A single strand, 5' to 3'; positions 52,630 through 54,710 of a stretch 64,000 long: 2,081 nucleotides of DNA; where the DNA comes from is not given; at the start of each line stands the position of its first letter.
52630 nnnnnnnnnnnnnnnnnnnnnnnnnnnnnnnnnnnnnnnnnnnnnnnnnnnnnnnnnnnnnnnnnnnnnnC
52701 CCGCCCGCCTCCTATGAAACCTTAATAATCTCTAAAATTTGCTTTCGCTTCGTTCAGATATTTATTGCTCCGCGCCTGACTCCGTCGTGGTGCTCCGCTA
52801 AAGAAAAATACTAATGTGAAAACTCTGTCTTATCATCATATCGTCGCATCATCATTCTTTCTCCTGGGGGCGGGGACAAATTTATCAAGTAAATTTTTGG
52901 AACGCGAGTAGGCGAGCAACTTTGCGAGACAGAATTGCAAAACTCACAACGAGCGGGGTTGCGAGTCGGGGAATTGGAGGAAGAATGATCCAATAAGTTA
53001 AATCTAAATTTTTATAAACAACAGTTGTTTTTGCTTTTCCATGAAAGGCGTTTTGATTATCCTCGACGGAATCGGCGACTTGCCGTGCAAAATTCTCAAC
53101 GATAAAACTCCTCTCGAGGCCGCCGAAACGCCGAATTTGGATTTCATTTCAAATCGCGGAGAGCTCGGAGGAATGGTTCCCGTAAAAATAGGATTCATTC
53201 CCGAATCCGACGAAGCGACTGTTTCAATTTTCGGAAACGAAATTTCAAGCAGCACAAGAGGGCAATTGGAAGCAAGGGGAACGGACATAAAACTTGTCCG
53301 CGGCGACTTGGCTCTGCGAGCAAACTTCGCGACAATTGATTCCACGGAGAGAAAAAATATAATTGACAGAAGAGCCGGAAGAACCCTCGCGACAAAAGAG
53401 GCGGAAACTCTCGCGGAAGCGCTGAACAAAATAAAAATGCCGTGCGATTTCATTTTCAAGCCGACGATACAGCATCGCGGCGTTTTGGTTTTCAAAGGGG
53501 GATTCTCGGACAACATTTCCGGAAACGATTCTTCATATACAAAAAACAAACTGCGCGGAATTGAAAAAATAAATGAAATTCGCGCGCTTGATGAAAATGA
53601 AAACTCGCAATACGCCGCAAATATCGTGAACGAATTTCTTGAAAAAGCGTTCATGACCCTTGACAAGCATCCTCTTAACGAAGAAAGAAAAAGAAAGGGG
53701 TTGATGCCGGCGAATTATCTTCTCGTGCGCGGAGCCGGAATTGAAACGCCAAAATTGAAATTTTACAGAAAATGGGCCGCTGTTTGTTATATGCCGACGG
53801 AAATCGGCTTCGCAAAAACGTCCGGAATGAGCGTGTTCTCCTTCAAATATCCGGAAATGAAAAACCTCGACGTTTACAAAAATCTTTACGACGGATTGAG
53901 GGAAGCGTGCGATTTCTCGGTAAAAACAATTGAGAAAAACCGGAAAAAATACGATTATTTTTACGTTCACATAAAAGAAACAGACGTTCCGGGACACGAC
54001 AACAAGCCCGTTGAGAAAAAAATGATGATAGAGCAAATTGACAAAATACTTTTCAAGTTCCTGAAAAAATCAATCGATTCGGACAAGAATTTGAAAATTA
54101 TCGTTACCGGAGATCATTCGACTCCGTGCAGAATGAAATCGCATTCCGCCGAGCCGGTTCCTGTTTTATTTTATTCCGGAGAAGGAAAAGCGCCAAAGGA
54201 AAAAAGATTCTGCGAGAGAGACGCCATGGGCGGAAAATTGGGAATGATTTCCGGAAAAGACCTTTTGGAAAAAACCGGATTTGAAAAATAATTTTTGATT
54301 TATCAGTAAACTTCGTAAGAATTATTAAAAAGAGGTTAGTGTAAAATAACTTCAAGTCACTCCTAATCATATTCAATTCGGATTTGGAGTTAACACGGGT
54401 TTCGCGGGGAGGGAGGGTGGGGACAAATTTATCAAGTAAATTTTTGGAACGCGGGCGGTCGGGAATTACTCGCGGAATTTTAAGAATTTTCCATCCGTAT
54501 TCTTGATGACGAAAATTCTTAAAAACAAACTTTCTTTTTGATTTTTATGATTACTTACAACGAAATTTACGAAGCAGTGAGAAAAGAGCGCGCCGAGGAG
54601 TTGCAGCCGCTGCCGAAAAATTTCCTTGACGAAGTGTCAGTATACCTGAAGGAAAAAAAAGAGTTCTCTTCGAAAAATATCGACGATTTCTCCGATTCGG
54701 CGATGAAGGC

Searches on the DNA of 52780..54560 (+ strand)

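Call 31: search_rna_families(source=window, start=52780, end=54560, threshold=evalue, max_evalue=10)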
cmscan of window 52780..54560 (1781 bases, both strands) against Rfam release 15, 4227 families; matches with E-value up to 10: 7.
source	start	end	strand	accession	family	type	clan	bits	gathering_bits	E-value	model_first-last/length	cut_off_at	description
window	54263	54322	+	RF01600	snoR25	Gene; snRNA; snoRNA; CD-box;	-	26.6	50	0.21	1-70/70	no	small nucleolar RNA snoR25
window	54043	54102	-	RF03463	mir-3036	Gene; miRNA;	-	21.1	70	1.4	1-58/58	no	mir-3036 microRNA precursor family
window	54499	54560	+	RF01176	snR78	Gene; snRNA; snoRNA; CD-box;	CL00063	18.8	48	9.7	1-82/82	no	Small nucleolar RNA snR78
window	54180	54296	+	RF04178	BTnc005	Gene; sRNA;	-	16.6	174.8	0.73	1-205/205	no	Bacteroides sRNA BTnc005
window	54231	54406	-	RF00628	RgsA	Gene; sRNA;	-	15.7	88.4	0.46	1-194/194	no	RgsA sRNA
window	53737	53775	+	RF02444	SpR10_sRNA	Gene; sRNA;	-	15.1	50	6.1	1-47/47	no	Streptococcus sRNA SpR10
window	52821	52859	-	RF01140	sR20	Gene; snRNA; snoRNA; CD-box;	-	14.6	44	8.7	1-56/56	no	Small nucleolar RNA sR20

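Call 55: search_rna_families(sources=[L058, L065, L075, L093, L099, L114, L115, L118, L119, L120, L125, L128, L142, L165, L168, L170, L011, L037, L006, L029], threshold=gathering)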
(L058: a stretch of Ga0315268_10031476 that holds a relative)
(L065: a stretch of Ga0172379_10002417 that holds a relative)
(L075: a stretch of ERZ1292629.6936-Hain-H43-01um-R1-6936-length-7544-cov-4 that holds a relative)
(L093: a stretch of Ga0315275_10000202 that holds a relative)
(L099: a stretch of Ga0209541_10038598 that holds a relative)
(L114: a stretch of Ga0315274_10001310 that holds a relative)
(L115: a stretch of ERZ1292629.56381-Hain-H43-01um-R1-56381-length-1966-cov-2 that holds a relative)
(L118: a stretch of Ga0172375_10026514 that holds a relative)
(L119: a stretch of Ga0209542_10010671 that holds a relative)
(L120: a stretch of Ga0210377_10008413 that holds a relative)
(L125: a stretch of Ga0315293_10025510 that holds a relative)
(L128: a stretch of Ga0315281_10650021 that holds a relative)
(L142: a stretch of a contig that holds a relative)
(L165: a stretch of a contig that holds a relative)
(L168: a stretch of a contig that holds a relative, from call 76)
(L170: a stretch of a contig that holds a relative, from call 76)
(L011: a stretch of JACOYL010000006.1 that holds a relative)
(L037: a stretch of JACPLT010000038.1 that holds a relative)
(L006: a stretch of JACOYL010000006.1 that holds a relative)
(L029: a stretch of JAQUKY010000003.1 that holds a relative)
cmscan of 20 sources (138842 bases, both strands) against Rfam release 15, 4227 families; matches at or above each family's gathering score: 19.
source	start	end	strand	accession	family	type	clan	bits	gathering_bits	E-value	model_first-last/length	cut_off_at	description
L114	8026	11755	-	RF02540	LSU_rRNA_archaea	Gene; rRNA;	CL00112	1991.1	50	0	1-2987/2987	no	Archaeal large subunit ribosomal RNA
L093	1104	2675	-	RF01959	SSU_rRNA_archaea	Gene; rRNA;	CL00111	1274.3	50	0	1-1478/1478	no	Archaeal small subunit ribosomal RNA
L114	12670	14241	-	RF01959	SSU_rRNA_archaea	Gene; rRNA;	CL00111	1274.3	50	0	1-1478/1478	no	Archaeal small subunit ribosomal RNA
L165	610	1106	+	RF02540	LSU_rRNA_archaea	Gene; rRNA;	CL00112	380.3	50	1.9e-116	1-539/2987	3'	Archaeal large subunit ribosomal RNA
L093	1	191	-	RF02540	LSU_rRNA_archaea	Gene; rRNA;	CL00112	135.1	50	3.6e-38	1-198/2987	3'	Archaeal large subunit ribosomal RNA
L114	6586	6973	-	RF00373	RNaseP_arch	Gene; ribozyme;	CL00002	123.7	84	7.6e-34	1-288/288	no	Archaeal RNase P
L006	4352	4423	-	RF00005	tRNA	Gene; tRNA;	CL00001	71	29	3.5e-13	1-71/71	no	tRNA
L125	2129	2201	+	RF00005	tRNA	Gene; tRNA;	CL00001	65.1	29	1.5e-11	1-71/71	no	tRNA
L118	1822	1896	+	RF00005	tRNA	Gene; tRNA;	CL00001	65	29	1.6e-11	1-71/71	no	tRNA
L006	2136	2207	+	RF00005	tRNA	Gene; tRNA;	CL00001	56.8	29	3e-09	1-71/71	no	tRNA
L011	1253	1336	+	RF00005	tRNA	Gene; tRNA;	CL00001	54.6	29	1.2e-08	1-71/71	no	tRNA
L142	13223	13350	-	RF00005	tRNA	Gene; tRNA;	CL00001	53.8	29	2e-08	1-71/71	no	tRNA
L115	451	583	+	RF00005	tRNA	Gene; tRNA;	CL00001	45.9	29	2.9e-06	1-71/71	no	tRNA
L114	5702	5804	-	RF00005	tRNA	Gene; tRNA;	CL00001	44.8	29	5.9e-06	1-71/71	no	tRNA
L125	597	734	+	RF00005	tRNA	Gene; tRNA;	CL00001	44.6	29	6.7e-06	1-71/71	no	tRNA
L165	202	364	+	RF00005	tRNA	Gene; tRNA;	CL00001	43.7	29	1.2e-05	1-71/71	no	tRNA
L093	544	683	-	RF00005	tRNA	Gene; tRNA;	CL00001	41.4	29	5.1e-05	1-71/71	no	tRNA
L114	12110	12249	-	RF00005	tRNA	Gene; tRNA;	CL00001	41.4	29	5.1e-05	1-71/71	no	tRNA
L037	4582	4725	+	RF00005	tRNA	Gene; tRNA;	CL00001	40.1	29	0.00012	1-71/71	no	tRNA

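Call 74: build_rna_model(alignment_id=A7, structure=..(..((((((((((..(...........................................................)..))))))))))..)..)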
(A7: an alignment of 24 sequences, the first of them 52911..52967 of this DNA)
Model R1 built from alignment A7 (24 sequences, 95 columns); structure: as given.
model positions 57; base pairs 12; branch points 0; effective number of sequences 4.92; information 0.977 bits per position. Calibrated on 0.2 Mb of random sequence (short: E-values are rough).
structure used (alignment columns):
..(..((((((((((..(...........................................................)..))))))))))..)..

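Call 76: search_with_rna_model(model_id=R1, sources=[window, L001, L003, L005, L006, L011, L029, L037, L041, L042, L050, L051, L058, L062, L063, L065, L075, L093, L099, L114, L115, L118, L119, L120, L125, L128, L142, L165, L168, L170, L172, L173, L174, L175], max_evalue=1, make_alignment=true)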
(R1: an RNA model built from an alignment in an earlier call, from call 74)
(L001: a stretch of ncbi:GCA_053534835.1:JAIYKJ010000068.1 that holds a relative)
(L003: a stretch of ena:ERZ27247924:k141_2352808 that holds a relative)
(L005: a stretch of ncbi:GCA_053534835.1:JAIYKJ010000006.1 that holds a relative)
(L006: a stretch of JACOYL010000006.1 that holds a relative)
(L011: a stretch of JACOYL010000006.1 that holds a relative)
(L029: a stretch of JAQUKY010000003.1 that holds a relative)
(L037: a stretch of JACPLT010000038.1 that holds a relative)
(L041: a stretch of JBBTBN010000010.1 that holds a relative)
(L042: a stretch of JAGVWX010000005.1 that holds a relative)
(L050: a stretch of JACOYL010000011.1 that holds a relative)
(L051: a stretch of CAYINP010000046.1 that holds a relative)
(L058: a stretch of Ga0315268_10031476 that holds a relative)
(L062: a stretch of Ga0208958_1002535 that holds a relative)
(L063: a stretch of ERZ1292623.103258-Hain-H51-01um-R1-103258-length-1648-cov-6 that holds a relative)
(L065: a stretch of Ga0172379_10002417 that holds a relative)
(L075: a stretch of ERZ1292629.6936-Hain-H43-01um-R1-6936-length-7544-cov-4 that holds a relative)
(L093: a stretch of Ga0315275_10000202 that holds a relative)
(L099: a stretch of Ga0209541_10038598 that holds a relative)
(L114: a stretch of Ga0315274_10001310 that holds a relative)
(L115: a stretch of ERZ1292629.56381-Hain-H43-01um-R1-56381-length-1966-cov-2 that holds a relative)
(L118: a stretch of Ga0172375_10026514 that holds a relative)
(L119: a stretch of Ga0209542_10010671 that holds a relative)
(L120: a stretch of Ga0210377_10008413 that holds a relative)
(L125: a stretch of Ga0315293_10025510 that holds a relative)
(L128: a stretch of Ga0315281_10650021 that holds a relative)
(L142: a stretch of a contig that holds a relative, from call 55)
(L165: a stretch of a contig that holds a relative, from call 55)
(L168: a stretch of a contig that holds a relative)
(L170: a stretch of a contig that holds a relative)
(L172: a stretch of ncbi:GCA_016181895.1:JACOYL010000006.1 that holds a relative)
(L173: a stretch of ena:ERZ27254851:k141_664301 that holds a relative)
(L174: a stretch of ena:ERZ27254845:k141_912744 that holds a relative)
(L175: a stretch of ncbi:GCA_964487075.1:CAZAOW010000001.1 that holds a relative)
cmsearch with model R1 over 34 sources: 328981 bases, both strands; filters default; matches with E-value up to 1: 44.
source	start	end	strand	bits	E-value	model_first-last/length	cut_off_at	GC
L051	4052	4108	+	80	1.7e-21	1-57/57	no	0.44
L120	4632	4688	-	79.6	2.3e-21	1-57/57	no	0.46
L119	10217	10273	-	79.4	2.7e-21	1-57/57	no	0.49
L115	29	85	+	78.5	5.2e-21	1-57/57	no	0.42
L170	1521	1577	-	76.4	2.3e-20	1-57/57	no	0.49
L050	4731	4787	-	73.5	1.8e-19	1-57/57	no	0.46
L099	396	452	-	73.2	2.1e-19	1-57/57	no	0.49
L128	937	993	-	72.4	3.7e-19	1-57/57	no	0.44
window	52911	52967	+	71.9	5.4e-19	1-57/57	no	0.54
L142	9101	9157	+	71.8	6.1e-19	1-57/57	no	0.42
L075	888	944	-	71.6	6.6e-19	1-57/57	no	0.42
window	42726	42782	+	71.1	9.7e-19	1-57/57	no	0.49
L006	1989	2045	+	70.8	1.2e-18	1-57/57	no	0.49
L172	13037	13093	-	70.8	1.2e-18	1-57/57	no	0.49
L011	1406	1461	+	70.8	1.2e-18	1-57/57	no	0.5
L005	1989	2045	+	70.7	1.3e-18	1-57/57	no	0.53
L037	4976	5030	+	69.1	4e-18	1-57/57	no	0.47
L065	2430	2484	+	66.8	2e-17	1-57/57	no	0.47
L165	364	421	+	64.9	7.8e-17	1-57/57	no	0.45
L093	488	543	-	64.4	1.1e-16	1-57/57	no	0.39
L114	12054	12109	-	64.4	1.1e-16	1-57/57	no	0.39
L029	5969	6033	+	63.4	2.2e-16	1-57/57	no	0.4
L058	1108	1170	-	62.3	4.7e-16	1-57/57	no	0.46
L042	2694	2748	-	62.3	4.9e-16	1-57/57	no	0.42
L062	1510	1564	-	62.3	4.9e-16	1-57/57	no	0.42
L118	3352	3402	+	59.9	2.6e-15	1-57/57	no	0.51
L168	4106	4180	-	54.2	1.5e-13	1-57/57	no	0.48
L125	734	810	+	51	1.5e-12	1-57/57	no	0.47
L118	3403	3447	+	42.8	4.7e-10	4-54/57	no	0.49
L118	1744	1799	-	36.3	4.8e-08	1-57/57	no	0.46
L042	7491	7547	-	34.8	1.4e-07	1-57/57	no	0.56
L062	6307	6363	-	34.8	1.4e-07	1-57/57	no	0.56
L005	7329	7373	+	33.3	4e-07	1-57/57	no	0.51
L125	544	598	-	30.3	3.3e-06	1-57/57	no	0.51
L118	3885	3935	-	30.2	3.5e-06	1-57/57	no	0.53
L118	2175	2232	+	29.3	6.8e-06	1-57/57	no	0.48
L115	645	712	+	28.8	9.1e-06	1-57/57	no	0.47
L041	7343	7412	+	24.9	0.00015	1-57/57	no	0.31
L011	1135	1192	+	20.3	0.0037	1-57/57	no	0.34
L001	9666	9723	+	15.8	0.092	1-57/57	no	0.43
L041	114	166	+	14.7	0.19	1-57/57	no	0.42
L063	297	349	+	14.7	0.19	1-57/57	no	0.42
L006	1818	1871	-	13.9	0.36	1-57/57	no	0.33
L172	13211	13264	+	13.9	0.36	1-57/57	no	0.33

Alignment A8: 44 matches aligned to the model, 138 columns, each read 5' to 3' on its own strand. Consensus structure (alignment columns), stored with it:
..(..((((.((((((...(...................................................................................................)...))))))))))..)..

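Call 81: search_with_rna_model(model_id=R1, source=window, filters=off, max_evalue=10, show_alignments=6)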
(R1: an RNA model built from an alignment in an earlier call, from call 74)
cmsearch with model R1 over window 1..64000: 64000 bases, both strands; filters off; matches with E-value up to 10: 23.
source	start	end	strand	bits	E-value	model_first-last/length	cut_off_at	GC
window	52911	52967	+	71.9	1e-19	1-57/57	no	0.54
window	42726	42782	+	71.1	1.9e-19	1-57/57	no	0.49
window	18769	18793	-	12.2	0.22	1-57/57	no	0.44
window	49517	49543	+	10.4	0.83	16-42/57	no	0.37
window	55024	55040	+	9.9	1.1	1-57/57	no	0.59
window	6522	6562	-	9.5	1.5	1-57/57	no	0.44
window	52869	52910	+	9.5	1.5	1-57/57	no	0.4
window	13860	13906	-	8.9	2.4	1-57/57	no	0.32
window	43581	43623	-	8.6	2.9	1-57/57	no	0.16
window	17090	17115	-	8.4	3.3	18-42/57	no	0.27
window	47387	47453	+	8.4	3.3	1-57/57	no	0.46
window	37632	37674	-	8.4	3.3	1-57/57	no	0.37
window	19853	19900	-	8.3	3.6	1-57/57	no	0.23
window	26138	26160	-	8.1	4.1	18-40/57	no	0.17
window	38022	38045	-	8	4.3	1-57/57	no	0.38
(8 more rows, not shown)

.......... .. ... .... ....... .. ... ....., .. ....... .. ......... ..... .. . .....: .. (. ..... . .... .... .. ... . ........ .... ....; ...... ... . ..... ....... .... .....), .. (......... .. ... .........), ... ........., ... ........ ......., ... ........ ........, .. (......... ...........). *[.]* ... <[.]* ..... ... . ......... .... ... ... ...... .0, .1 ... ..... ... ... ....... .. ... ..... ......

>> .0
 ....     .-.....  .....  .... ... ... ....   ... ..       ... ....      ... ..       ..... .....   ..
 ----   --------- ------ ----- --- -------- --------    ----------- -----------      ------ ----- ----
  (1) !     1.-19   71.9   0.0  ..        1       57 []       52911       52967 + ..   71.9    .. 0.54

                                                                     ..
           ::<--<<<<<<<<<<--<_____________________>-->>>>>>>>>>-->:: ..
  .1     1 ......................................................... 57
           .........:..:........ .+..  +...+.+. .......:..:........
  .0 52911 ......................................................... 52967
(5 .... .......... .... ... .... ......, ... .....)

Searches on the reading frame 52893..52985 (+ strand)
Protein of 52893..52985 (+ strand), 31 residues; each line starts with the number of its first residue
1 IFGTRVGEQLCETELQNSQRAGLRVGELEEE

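Call 58: search_protein_representatives(alignment_id=A6)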
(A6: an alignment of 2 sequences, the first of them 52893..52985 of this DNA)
Query: 2 sequences, 33 profile positions. Proteins with E-value up to 0.001 (for the whole library): 5; up to 1e-10: 0; up to 1e-30: 0. The best 5 are listed.
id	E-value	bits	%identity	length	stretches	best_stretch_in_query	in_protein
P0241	2.1e-08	49.7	-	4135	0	-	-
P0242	4.3e-05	39.1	-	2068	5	16-32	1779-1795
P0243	5.0e-05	38.9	-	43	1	6-28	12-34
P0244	4.2e-04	35.9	-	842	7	8-17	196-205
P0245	8.6e-04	34.9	-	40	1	4-28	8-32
